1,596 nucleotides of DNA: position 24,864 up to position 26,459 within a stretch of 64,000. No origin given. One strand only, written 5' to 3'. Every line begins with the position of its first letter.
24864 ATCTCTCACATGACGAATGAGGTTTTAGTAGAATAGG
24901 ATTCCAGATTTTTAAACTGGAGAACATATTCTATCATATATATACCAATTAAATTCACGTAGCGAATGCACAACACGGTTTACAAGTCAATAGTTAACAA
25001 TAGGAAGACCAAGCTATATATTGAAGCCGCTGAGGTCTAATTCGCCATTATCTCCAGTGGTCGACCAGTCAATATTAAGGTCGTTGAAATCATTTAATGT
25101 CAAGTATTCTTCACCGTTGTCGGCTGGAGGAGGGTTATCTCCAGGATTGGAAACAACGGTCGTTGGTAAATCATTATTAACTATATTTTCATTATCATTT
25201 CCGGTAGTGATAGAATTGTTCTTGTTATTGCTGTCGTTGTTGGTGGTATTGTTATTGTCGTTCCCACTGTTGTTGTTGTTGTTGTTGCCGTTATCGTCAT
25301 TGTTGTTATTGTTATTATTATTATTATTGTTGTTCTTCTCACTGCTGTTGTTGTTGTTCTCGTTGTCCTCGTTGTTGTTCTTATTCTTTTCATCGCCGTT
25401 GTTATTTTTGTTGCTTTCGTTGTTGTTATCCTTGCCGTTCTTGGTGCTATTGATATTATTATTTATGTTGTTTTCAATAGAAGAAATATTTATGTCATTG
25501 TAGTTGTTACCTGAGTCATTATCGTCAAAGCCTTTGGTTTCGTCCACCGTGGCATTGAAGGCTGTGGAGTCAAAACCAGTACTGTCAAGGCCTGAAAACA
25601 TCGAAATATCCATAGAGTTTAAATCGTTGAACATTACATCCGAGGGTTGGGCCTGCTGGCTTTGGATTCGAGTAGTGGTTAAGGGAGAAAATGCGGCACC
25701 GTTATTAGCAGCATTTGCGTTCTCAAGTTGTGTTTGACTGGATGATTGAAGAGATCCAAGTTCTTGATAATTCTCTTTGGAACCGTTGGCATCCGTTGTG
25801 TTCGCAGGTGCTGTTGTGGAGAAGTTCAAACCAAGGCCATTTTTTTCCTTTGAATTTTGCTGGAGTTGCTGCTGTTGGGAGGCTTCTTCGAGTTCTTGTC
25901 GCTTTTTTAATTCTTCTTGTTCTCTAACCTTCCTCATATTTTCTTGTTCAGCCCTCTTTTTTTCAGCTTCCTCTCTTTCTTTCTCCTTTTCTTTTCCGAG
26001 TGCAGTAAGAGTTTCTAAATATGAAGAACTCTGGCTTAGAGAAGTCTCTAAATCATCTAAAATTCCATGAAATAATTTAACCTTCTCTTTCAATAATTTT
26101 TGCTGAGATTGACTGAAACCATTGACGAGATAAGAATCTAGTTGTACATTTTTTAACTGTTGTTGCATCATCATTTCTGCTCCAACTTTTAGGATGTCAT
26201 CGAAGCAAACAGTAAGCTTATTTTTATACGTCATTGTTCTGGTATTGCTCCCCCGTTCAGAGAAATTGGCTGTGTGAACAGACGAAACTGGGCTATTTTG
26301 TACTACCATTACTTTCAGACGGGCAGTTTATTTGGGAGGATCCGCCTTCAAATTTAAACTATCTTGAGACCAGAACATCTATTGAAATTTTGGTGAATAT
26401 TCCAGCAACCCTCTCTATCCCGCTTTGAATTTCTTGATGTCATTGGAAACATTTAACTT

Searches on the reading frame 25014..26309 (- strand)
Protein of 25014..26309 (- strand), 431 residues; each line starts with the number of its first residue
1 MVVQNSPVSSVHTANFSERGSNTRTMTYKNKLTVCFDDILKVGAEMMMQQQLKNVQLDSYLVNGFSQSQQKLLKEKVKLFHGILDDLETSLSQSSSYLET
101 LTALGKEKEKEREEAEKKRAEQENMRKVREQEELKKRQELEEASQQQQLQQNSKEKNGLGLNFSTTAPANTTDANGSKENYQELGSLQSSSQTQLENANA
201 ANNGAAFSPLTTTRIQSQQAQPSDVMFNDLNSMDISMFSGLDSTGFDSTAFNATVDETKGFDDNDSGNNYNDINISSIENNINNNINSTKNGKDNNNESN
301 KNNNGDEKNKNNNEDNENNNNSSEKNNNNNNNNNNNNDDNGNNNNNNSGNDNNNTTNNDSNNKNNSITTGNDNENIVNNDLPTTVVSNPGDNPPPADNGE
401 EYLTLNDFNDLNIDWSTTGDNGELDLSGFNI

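Call 47: find_homologous_proteins(query=window:25014-26309:-, max_evalue=1e-30)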
Query window:25014-26309:- (431 aa): 19 proteins with E <= 1e-30 among 8000 candidates.
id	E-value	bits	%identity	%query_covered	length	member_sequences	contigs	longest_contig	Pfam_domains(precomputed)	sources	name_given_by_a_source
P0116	2.8e-250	848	97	100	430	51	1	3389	PF11214.14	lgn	-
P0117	1.9e-231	786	92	100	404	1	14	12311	PF11214.14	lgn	-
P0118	1.7e-198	678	85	68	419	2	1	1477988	PF11214.14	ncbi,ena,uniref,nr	ncbi:Med2p [Saccharomyces paradoxus]|uniref:Med2p n=1 Tax=Saccharomyces paradoxus TaxID=27291 RepID=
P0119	1.7e-176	605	80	65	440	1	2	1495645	PF11214.14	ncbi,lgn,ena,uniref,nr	ncbi:hypothetical protein SMKI_04G2240 [Saccharomyces mikatae IFO 1815]|uniref:Med2p n=1 Tax=Sacchar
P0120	4.0e-154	532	73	64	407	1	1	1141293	PF11214.14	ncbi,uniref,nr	ncbi:med2p [Saccharomyces arboricola H-6]|uniref:Med2p n=1 Tax=Saccharomyces arboricola (strain H-6 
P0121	3.2e-147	509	74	62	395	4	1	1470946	PF11214.14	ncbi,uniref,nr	ncbi:Med2p SKDI_04G2310 [Saccharomyces kudriavzevii IFO 1802]|uniref:MED2-like protein n=1 Tax=Sacch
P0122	7.3e-140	485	61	100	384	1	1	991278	PF11214.14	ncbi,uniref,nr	ncbi:hypothetical protein SUVZ_04G2300 [Saccharomyces uvarum]|uniref:Mediator of RNA polymerase II t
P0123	2.5e-137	476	85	12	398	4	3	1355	PF11214.14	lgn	-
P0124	1.7e-125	438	87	56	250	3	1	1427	PF11214.14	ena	-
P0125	2.1e-56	210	69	20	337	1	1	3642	PF11214.14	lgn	-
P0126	2.0e-54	204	39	65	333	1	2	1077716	PF11214.14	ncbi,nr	ncbi:MED2 (YDL005C) [Zygosaccharomyces parabailii]|nr:MED2 (YDL005C) [Zygosaccharomyces parabailii] 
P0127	1.2e-53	201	70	20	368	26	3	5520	PF11214.14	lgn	-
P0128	1.2e-52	198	40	62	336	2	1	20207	PF11214.14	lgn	-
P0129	1.3e-49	188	33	100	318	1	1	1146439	PF11214.14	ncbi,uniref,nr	ncbi:hypothetical protein HG537_0D03750 [Torulaspora globosa]|uniref:Uncharacterized protein n=1 Tax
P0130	1.5e-47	181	67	19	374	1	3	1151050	PF11214.14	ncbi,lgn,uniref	ncbi:Mediator of RNA polymerase II transcription subunit 2 [Nakaseomyces bracarensis]|uniref:Mediato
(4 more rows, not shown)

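Call 48: find_encoding_contigs(protein=P0119, flank=8000, max_places=1)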
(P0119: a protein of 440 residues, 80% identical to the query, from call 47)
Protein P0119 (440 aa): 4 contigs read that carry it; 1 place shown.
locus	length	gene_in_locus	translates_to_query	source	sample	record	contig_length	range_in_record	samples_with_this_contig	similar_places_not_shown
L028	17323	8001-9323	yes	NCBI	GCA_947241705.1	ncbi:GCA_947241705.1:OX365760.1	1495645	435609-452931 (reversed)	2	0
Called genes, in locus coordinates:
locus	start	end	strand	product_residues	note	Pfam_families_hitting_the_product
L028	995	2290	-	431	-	PF02582:DUF155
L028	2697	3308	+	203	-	PF00505:HMG_box, PF09011:HMG_box_2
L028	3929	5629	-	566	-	PF04825:Rad21_Rec8_N, PF04824:Rad21_Rec8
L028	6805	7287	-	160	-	PF02823:ATP-synt_DE_N, PF21334:ATPD_C_fung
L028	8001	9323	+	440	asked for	PF11214:Med2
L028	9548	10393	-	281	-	PF00481:PP2C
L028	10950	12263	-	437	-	PF07724:AAA_2 (faint), PF16450:Prot_ATP_ID_OB_C, PF05673:DUF815 (weak), PF00004:AAA, PF13401:AAA_22 (faint), PF17862:AAA_lid_3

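Call 49: find_encoding_contigs(protein=P0117, flank=8000, max_places=2)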
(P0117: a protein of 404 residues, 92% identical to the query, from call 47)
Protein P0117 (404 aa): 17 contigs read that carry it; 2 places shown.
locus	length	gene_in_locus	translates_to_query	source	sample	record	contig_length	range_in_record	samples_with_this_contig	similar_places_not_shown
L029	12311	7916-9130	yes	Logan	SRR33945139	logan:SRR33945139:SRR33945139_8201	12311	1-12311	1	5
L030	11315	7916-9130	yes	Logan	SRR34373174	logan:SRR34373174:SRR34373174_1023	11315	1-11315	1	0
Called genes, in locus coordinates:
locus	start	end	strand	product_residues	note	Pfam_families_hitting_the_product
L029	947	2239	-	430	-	PF02582:DUF155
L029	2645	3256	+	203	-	PF00505:HMG_box, PF09011:HMG_box_2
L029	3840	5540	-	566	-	PF04825:Rad21_Rec8_N, PF04824:Rad21_Rec8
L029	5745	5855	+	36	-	-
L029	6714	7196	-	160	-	PF02823:ATP-synt_DE_N, PF21334:ATPD_C_fung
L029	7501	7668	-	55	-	-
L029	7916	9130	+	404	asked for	PF11214:Med2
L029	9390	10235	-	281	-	PF00481:PP2C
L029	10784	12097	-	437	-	PF07724:AAA_2 (faint), PF16450:Prot_ATP_ID_OB_C, PF05673:DUF815 (weak), PF00004:AAA, PF13401:AAA_22 (faint), PF17862:AAA_lid_3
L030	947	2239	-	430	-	PF02582:DUF155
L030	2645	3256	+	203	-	PF00505:HMG_box, PF09011:HMG_box_2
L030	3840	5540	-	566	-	PF04825:Rad21_Rec8_N, PF04824:Rad21_Rec8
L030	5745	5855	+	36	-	-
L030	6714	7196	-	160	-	PF02823:ATP-synt_DE_N, PF21334:ATPD_C_fung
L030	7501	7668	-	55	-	-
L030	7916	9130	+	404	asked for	PF11214:Med2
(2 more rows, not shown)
